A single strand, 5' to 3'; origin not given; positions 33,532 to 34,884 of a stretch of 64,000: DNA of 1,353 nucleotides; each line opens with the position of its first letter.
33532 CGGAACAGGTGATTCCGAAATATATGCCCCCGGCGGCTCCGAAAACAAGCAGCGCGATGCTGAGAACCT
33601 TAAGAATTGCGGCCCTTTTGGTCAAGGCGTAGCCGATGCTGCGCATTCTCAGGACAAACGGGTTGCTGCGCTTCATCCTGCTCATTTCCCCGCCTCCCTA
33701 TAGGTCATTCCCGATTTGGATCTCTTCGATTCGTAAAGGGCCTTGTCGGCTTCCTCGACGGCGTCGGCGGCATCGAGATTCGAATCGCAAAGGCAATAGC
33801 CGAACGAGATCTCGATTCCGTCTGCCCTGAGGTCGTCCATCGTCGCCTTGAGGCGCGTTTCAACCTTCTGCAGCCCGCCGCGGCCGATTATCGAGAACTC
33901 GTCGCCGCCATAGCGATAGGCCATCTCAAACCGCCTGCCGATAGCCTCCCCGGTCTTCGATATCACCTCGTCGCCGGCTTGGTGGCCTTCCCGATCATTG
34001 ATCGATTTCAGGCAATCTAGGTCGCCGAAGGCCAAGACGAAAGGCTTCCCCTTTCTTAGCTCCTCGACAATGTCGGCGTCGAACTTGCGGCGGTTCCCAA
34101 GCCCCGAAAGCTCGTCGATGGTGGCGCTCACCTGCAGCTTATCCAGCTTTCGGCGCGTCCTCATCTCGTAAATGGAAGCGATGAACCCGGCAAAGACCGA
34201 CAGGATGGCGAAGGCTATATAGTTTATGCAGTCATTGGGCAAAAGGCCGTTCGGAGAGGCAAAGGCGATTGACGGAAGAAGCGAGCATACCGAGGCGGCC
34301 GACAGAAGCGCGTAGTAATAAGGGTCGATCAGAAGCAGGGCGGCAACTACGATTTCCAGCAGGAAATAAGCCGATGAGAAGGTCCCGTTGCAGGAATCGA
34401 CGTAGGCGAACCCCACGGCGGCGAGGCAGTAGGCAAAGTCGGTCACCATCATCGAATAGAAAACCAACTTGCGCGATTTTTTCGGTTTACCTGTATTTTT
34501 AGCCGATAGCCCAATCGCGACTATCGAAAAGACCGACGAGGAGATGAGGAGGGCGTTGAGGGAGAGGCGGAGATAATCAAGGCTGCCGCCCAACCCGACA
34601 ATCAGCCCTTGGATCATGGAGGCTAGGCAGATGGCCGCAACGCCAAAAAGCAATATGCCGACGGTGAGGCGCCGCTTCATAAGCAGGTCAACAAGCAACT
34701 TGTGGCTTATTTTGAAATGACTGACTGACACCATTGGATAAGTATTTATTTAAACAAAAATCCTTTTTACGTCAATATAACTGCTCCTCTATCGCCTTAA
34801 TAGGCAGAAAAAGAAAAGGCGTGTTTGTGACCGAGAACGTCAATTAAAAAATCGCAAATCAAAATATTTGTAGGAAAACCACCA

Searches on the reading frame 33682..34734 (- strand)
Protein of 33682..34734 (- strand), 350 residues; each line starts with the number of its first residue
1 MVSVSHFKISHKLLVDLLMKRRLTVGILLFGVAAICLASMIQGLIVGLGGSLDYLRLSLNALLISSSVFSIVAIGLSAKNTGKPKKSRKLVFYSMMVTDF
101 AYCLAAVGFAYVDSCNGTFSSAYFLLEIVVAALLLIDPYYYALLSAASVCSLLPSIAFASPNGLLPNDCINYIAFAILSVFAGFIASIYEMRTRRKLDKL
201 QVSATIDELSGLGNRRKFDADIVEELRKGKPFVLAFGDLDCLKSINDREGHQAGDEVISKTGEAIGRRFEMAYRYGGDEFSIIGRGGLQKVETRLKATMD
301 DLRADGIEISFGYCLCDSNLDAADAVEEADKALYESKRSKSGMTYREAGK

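Call 106: search_protein_families(library=pfam, proteins=[window:33682-34734:-], max_evalue=0.000001)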
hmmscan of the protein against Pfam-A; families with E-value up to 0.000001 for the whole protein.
window:33682-34734:- (350 aa): 1 family
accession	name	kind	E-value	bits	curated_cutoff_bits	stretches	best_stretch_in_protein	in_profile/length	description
PF00990.26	GGDEF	-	1.5e-22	80.5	23.8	1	204-340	1-158/161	Diguanylate cyclase, GGDEF domain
